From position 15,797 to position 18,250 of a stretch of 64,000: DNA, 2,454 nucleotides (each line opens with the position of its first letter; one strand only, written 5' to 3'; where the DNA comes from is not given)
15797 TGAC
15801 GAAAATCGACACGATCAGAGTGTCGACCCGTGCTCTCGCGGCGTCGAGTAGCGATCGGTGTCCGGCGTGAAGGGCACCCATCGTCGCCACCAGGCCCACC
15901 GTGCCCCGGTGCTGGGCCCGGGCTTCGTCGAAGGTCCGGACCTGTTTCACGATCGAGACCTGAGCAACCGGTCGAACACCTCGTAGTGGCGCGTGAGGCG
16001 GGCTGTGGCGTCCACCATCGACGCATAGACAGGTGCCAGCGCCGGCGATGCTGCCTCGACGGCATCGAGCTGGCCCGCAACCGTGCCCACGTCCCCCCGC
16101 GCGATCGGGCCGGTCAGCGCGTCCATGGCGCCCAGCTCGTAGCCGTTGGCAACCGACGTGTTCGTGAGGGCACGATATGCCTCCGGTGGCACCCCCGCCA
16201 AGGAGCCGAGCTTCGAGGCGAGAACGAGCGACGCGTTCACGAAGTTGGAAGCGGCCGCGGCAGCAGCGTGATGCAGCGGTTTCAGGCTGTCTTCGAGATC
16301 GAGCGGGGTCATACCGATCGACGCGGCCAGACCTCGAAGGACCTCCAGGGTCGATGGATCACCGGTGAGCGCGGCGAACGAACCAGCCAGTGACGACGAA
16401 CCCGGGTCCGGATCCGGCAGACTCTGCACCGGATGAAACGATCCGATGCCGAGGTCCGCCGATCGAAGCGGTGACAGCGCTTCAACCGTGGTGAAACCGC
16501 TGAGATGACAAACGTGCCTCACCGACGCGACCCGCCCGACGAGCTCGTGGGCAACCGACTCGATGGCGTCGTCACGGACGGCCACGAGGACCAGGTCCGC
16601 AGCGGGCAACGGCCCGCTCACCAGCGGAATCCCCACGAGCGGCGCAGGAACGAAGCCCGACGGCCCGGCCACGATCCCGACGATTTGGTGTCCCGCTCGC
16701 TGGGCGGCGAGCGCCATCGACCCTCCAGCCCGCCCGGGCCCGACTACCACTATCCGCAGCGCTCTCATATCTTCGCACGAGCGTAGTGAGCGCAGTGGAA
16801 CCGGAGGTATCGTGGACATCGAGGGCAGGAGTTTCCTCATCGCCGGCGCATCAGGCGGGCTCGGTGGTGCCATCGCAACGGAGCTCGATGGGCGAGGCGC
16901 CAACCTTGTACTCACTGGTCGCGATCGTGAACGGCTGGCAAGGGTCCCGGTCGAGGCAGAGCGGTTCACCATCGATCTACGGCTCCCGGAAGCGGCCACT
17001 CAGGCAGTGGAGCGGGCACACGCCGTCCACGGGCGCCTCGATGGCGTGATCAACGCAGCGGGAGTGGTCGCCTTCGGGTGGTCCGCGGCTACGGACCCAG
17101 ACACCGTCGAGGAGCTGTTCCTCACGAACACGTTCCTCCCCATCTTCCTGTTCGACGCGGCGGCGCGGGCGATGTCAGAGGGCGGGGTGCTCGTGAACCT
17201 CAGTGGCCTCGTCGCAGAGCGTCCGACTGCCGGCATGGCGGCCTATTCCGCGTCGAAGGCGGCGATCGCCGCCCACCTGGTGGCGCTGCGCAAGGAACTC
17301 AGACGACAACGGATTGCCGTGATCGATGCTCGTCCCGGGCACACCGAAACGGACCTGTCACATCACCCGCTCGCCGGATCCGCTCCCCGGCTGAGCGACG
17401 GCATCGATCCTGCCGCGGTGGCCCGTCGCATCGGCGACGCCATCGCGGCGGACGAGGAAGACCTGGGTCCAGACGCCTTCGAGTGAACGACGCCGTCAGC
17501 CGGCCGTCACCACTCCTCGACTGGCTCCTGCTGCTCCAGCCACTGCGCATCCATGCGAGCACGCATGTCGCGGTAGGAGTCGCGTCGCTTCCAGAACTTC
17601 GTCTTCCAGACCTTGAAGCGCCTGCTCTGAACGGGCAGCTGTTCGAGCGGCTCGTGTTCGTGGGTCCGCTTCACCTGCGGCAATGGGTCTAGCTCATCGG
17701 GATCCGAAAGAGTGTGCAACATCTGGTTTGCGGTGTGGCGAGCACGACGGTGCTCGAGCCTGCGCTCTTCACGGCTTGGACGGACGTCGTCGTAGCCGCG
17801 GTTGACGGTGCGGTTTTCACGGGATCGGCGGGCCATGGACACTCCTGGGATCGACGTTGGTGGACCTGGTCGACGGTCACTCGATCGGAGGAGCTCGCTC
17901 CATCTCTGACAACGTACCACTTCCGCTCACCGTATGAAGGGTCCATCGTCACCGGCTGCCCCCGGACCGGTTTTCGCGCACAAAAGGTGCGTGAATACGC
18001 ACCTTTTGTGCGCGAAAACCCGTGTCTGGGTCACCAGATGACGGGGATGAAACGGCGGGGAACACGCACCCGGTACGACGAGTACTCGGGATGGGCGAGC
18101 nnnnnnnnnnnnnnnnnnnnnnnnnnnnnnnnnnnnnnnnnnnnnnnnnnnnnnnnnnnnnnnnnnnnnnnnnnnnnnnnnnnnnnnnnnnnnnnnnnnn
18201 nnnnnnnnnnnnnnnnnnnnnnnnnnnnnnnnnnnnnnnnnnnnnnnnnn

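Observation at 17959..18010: Perfect 24-bp inverted repeat (52-nt hairpin) downstream of the folK fusion gene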

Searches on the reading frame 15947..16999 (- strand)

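Call 8: search_protein_families(library=pfam, proteins=[window:15947-16999:-], max_evalue=0.01)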
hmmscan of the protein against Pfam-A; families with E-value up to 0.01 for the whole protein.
window:15947-16999:- (350 aa): 2 families
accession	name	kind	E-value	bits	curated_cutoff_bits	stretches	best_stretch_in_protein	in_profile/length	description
PF10728.14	DUF2520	-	1.5e-24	86.5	25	1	209-330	3-123/125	Domain of unknown function (DUF2520)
PF10727.15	Rossmann-like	-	0.00025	21.2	23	1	81-180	15-121/131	Rossmann-like domain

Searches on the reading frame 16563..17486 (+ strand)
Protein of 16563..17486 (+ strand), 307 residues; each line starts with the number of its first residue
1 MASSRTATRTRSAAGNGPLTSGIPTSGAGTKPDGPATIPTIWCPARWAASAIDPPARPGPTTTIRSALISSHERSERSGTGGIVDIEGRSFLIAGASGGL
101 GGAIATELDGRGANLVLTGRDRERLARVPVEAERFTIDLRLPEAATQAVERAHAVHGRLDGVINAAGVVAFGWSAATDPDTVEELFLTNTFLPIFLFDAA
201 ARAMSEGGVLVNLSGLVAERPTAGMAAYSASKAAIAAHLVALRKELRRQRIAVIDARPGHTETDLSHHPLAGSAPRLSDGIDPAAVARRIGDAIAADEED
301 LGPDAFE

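Call 8: search_protein_families(library=pfam, proteins=[window:16563-17486:+], max_evalue=0.01)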
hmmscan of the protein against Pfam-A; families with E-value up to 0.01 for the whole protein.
window:16563-17486:+ (307 aa): 4 families
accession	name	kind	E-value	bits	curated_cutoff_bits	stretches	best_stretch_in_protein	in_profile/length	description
PF00106.31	adh_short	-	2.3e-31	109.2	26.6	1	92-267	4-188/195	short chain dehydrogenase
PF13561.12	adh_short_C2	-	5.7e-23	82.2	27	1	95-291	1-204/236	Enoyl-(Acyl carrier protein) reductase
PF08659.16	KR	-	4.2e-08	33.8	22.6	1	91-188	3-111/180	KR domain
PF01370.27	Epimerase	-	8.6e-06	25.8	20.9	1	92-245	2-159/240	NAD dependent epimerase/dehydratase family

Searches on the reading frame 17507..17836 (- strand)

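Call 8: search_protein_families(library=pfam, proteins=[window:17507-17836:-], max_evalue=0.01)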
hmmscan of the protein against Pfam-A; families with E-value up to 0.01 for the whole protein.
window:17507-17836:- (109 aa): 0 families

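Call 61: search_protein_families(library=ncbifam, proteins=[window:17507-17836:-], max_evalue=0.01)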
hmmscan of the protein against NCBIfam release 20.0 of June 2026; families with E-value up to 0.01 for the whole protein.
window:17507-17836:- (109 aa): 1 family
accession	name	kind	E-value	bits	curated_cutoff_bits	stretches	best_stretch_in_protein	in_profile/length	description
TIGR02623.1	G1P_cyt_trans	equivalog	0.0075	15.8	300.25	1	45-109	192-255/255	glucose-1-phosphate cytidylyltransferase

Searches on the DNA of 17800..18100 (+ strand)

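Call 70: search_rna_families(source=window, start=17800, end=18100, threshold=evalue, max_evalue=10)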
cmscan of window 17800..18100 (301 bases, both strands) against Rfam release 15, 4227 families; matches with E-value up to 10: 6.
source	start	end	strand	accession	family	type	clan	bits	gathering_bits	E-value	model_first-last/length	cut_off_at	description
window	17957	18033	-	RF00905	mir-789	Gene; miRNA;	-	29.7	100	0.00066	1-97/97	no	mir-789 microRNA precursor family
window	17953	18040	+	RF00905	mir-789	Gene; miRNA;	-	25.7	100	0.0079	1-97/97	no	mir-789 microRNA precursor family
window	17969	18020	-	RF00883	MIR820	Gene; miRNA;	-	24.7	196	0.036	1-191/191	no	MIR820 microRNA precursor family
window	17954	18036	+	RF04062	MIR949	Gene; miRNA;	-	22.5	100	0.049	1-106/106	no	MIR949 microRNA precursor family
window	17911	18053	-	RF00102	VA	Gene;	-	17.2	62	1.5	1-159/159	no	VA RNA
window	17800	17986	-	RF04196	MIR5638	Gene; miRNA;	-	7.2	500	4.7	1-191/464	3'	MIR5638 microRNA precursor family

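Call 91: search_dna_similar(query=window:17960-18030:+, collection=plasmids, mode=distant, max_evalue=1, max_rows=10)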
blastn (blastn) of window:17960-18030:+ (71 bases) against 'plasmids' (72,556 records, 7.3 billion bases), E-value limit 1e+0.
No match.

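Call 92: search_dna_similar(query=window:17960-18030:+, collection=phages, mode=distant, max_evalue=1, max_rows=10)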
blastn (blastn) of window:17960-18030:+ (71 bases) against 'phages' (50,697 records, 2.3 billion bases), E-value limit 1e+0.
No match.

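Call 93: build_rna_model(alignment_id=A1, structure=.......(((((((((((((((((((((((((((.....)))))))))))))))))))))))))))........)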
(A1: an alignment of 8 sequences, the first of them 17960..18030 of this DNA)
Model R1 built from alignment A1 (8 sequences, 74 columns); structure: as given.
model positions 70; base pairs 25; branch points 0; effective number of sequences 1.82; information 0.804 bits per position. Calibrated on 0.2 Mb of random sequence (short: E-values are rough).
structure used (alignment columns):
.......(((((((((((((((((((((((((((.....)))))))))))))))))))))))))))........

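Call 94: search_with_rna_model(model_id=R1, sources=[window, L001, L002, L004, L005, L008, L009, L010, L011, L012, L013, L014, L015], max_evalue=10)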
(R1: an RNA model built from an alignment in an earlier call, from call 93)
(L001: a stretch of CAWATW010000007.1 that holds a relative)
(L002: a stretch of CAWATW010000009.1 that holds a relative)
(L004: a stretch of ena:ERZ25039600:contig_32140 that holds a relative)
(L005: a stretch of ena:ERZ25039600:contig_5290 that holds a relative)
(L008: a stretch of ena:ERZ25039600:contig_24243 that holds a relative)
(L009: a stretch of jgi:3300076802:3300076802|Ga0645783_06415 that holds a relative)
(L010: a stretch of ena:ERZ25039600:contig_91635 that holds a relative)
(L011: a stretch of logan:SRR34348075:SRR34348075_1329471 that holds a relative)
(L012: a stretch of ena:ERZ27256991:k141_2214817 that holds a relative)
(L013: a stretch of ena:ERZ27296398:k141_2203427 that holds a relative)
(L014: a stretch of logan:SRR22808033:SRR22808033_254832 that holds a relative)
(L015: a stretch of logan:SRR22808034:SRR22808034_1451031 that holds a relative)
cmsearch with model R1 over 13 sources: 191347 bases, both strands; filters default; matches with E-value up to 10: 16.
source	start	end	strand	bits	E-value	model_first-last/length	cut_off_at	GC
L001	4940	5009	+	93.7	9.8e-22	1-70/70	no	0.57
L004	10956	11025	+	93.2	1.3e-21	1-70/70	no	0.6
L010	9873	9941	-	84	3.3e-19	1-70/70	no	0.55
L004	12424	12493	+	81.3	1.8e-18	1-70/70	no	0.59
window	17960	18030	+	80.6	2.6e-18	1-70/70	no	0.59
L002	3456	3523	-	78.9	7.2e-18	1-70/70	no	0.54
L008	1158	1226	-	76.6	2.9e-17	1-70/70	no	0.54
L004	10955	11024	-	68.4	4.1e-15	1-70/70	no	0.6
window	17959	18029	-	66.7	1.1e-14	1-70/70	no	0.59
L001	4939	5008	-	61.5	2.5e-13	1-70/70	no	0.56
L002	3455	3524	+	56.2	6.2e-12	1-70/70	no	0.54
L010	9874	9941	+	46.2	2.5e-09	1-70/70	no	0.54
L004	12423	12492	-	45.2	4.4e-09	1-70/70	no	0.59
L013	1227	1296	-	35.3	1.7e-06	1-70/70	no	0.46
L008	1159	1226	+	35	2.1e-06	1-70/70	no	0.53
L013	1239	1285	+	34.1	3.4e-06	12-58/70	no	0.43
